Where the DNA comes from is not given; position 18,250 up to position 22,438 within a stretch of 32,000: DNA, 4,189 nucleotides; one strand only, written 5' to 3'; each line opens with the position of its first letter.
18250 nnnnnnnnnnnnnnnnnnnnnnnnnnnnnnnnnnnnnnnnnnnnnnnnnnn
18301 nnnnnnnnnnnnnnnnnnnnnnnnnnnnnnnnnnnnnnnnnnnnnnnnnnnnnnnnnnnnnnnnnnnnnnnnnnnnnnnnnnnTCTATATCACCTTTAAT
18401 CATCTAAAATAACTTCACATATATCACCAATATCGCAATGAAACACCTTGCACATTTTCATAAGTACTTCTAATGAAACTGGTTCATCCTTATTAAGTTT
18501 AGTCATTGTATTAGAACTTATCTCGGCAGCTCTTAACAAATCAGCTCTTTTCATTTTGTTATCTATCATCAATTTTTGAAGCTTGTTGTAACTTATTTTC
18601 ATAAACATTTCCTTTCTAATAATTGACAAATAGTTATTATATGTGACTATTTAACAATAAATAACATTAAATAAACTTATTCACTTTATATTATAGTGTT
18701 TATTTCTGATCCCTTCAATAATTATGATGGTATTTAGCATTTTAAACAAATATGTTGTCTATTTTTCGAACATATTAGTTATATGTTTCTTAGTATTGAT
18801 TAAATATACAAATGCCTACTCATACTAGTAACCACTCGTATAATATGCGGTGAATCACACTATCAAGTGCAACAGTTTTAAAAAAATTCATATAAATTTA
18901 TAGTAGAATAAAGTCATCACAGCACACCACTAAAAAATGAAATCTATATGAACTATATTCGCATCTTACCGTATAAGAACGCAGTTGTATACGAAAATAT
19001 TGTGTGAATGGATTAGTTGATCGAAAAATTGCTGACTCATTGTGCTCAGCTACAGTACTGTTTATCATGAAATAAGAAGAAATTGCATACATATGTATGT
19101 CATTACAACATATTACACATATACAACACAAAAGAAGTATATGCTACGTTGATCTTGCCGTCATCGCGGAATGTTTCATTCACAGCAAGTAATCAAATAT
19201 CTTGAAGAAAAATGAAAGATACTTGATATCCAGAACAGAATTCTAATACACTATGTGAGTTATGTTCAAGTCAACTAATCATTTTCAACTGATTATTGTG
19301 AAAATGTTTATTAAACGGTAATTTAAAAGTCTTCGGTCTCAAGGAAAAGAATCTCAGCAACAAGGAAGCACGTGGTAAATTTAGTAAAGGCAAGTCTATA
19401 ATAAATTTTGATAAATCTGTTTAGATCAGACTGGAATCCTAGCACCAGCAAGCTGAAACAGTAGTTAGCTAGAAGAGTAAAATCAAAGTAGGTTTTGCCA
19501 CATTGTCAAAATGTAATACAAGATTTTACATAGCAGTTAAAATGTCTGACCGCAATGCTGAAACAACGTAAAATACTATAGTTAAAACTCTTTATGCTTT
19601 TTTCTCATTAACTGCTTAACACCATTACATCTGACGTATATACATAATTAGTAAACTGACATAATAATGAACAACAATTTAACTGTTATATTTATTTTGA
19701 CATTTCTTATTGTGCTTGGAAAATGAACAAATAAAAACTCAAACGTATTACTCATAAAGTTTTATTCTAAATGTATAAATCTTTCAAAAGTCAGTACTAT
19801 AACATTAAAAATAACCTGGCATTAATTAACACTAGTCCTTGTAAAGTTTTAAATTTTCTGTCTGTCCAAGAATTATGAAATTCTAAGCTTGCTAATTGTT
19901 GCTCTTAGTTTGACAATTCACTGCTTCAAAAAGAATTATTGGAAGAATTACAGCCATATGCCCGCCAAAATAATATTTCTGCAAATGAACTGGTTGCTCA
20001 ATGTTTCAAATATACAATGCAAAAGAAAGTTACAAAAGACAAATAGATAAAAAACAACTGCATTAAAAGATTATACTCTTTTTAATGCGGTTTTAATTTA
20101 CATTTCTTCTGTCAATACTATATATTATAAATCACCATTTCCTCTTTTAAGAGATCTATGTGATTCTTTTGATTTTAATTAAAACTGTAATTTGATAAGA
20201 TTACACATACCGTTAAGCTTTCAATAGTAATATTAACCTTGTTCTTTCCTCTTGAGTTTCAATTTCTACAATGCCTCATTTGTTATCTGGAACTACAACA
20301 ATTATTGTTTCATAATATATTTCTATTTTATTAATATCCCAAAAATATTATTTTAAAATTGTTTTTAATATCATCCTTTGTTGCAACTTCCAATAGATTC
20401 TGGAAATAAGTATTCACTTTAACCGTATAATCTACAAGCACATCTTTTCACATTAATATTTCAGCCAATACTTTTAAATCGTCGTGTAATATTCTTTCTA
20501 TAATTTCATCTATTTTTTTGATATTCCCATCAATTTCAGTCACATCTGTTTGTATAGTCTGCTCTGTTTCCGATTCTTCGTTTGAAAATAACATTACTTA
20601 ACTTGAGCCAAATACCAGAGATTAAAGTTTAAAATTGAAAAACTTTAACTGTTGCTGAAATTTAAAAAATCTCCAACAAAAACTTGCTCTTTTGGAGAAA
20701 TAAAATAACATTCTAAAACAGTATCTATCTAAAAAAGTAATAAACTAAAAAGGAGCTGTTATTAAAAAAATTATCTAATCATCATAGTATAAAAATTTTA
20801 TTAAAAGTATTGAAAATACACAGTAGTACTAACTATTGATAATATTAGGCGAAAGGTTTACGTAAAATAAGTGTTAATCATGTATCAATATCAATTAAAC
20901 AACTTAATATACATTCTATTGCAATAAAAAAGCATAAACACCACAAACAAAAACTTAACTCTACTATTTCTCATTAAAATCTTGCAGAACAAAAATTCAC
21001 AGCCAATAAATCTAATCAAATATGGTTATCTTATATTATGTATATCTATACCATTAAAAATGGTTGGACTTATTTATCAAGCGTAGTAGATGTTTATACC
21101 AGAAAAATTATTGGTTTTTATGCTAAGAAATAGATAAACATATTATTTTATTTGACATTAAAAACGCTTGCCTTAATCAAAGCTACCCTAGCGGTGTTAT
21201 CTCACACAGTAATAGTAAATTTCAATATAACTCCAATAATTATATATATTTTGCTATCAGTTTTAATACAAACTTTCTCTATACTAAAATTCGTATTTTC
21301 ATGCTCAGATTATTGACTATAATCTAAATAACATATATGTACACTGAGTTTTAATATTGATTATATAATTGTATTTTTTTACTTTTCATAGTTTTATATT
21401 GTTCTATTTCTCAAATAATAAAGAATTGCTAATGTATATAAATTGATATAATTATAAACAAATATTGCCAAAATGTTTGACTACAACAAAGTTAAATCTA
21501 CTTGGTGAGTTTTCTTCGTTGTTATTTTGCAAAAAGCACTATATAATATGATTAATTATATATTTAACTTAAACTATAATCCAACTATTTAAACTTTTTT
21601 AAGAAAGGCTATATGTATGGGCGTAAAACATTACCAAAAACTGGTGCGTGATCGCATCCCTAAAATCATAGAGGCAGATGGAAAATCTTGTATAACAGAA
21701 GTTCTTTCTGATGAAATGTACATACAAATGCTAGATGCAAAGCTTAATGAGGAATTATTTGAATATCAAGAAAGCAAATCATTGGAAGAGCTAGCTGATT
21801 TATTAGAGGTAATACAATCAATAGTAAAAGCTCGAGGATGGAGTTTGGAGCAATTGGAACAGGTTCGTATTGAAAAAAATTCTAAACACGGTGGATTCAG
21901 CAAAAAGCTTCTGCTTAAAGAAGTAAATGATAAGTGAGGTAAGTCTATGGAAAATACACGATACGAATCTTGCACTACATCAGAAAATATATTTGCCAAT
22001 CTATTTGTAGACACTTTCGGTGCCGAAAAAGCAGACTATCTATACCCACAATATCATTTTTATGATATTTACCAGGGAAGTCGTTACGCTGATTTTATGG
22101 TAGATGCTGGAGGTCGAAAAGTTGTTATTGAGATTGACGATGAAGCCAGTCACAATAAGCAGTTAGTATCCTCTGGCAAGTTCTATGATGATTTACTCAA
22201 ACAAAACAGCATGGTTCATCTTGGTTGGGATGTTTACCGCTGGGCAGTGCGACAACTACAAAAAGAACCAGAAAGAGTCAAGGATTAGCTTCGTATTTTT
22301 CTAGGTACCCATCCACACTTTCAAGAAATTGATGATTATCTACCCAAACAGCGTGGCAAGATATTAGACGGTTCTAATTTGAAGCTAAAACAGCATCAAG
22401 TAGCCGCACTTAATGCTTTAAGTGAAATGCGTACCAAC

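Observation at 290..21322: BREX island bracketed by identical 610-bp direct repeats built from the same dead IS3 fragment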

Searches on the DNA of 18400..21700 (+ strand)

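Call 38: search_rna_families(source=window, start=18400, end=21700, threshold=evalue, max_evalue=1)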
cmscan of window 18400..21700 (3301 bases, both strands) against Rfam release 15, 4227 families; matches with E-value up to 1: 1.
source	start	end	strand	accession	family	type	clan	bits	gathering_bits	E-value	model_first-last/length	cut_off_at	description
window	20130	20165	-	RF00040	rne5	Cis-reg;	-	14.5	180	0.29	3-37/333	no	RNase E 5' UTR element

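Call 39: search_dna_similar(query=window:18630-20712:+, collection=plasmids, mode=distant, max_evalue=0.01, max_rows=15)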
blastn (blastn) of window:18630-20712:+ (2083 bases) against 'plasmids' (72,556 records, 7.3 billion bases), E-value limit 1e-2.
Records with a match: 4; places in all: 4; records where one place covers at least 80% of the query: 0.
Best place of each record, by identity: 60-80% 4.
By first word of the organism name: Subdoligranulum 4.
By predicted mobility (MOB-suite, as given by PLSDB): non-mobilizable 4.
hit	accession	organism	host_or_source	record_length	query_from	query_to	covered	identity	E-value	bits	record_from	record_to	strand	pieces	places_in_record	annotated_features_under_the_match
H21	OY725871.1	Subdoligranulum variabile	-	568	333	582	12%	71.4%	9e-24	120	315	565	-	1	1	record has no annotation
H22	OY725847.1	Subdoligranulum variabile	-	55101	1173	1294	6%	71.5%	7e-6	62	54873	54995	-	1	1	record has no annotation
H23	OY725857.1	Subdoligranulum variabile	-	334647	1173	1294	6%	70.7%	9e-5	57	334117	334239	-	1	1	none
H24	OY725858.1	Subdoligranulum variabile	-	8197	1173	1293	6%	71.3%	3e-5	60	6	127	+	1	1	record has no annotation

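Call 40: search_dna_similar(query=window:18630-20712:+, collection=phages, mode=distant, max_evalue=0.01, max_rows=15)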
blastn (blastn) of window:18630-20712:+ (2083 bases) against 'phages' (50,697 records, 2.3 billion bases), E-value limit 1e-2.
No match.
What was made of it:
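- Tried and rejected: 18630-20712 gave a few Subdoligranulum fragments in plasmids and nothing in phages (calls 39, 40).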

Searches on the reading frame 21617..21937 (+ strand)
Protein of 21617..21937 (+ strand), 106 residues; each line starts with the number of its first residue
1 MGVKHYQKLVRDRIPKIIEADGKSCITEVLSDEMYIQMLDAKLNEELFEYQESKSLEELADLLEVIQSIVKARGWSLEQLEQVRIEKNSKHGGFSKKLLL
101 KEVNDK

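Call 9: search_protein_families(library=pfam, proteins=[window:21617-21937:+], max_evalue=0.01)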
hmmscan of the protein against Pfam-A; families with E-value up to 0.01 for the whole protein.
window:21617-21937:+ (106 aa): 0 families

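Call 13: find_encoding_contigs(protein=window:21617-21937:+, flank=10000, max_places=10)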
Protein window:21617-21937:+ (106 aa): 3 contigs read that carry it; 3 places shown.
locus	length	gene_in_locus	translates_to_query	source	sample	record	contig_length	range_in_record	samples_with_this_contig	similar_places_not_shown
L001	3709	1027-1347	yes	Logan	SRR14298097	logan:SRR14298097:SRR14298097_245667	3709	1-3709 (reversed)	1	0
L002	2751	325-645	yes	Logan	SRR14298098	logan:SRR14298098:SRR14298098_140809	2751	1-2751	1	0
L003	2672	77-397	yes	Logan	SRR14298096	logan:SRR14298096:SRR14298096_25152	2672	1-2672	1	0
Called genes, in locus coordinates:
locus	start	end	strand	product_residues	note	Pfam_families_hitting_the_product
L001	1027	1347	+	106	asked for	-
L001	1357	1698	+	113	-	-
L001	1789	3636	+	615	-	PF00270:DEAD, PF04851:ResIII, PF18766:SWI2_SNF2, PF00271:Helicase_C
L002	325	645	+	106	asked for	-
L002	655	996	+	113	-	-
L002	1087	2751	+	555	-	?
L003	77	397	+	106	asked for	-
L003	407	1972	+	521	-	PF04851:ResIII, PF00270:DEAD, PF18766:SWI2_SNF2, PF00271:Helicase_C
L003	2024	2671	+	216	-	?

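Call 44: search_protein_families(library=padloc, max_evalue=0.01, proteins=[window:21617-21937:+])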
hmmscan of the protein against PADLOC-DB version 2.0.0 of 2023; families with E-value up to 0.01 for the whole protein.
window:21617-21937:+ (106 aa): 0 families

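Call 45: search_protein_families(library=ncbifam, max_evalue=0.1, proteins=[window:21617-21937:+])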
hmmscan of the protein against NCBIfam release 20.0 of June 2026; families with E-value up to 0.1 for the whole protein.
window:21617-21937:+ (106 aa): 1 family
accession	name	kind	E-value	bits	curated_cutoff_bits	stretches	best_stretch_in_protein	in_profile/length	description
NF043027.1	T4SS_AnkQ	equivalog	0.028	13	700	1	27-88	19-80/496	Dot/Icm T4SS effector AnkQ/LegA10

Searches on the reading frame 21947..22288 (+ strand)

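Call 9: search_protein_families(library=pfam, proteins=[window:21947-22288:+], max_evalue=0.01)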
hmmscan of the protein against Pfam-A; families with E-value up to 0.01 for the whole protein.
window:21947-22288:+ (113 aa): 1 family
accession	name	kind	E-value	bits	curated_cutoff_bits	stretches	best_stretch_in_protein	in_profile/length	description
PF18741.7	MTES_1575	-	0.002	18.6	38.2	1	46-111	25-88/96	REase_MTES_1575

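Call 44: search_protein_families(library=padloc, max_evalue=0.01, proteins=[window:21947-22288:+])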
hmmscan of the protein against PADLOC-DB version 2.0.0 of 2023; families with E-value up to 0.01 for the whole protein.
window:21947-22288:+ (113 aa): 0 families

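Call 45: search_protein_families(library=ncbifam, max_evalue=0.1, proteins=[window:21947-22288:+])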
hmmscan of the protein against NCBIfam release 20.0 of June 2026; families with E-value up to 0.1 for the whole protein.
window:21947-22288:+ (113 aa): 0 families
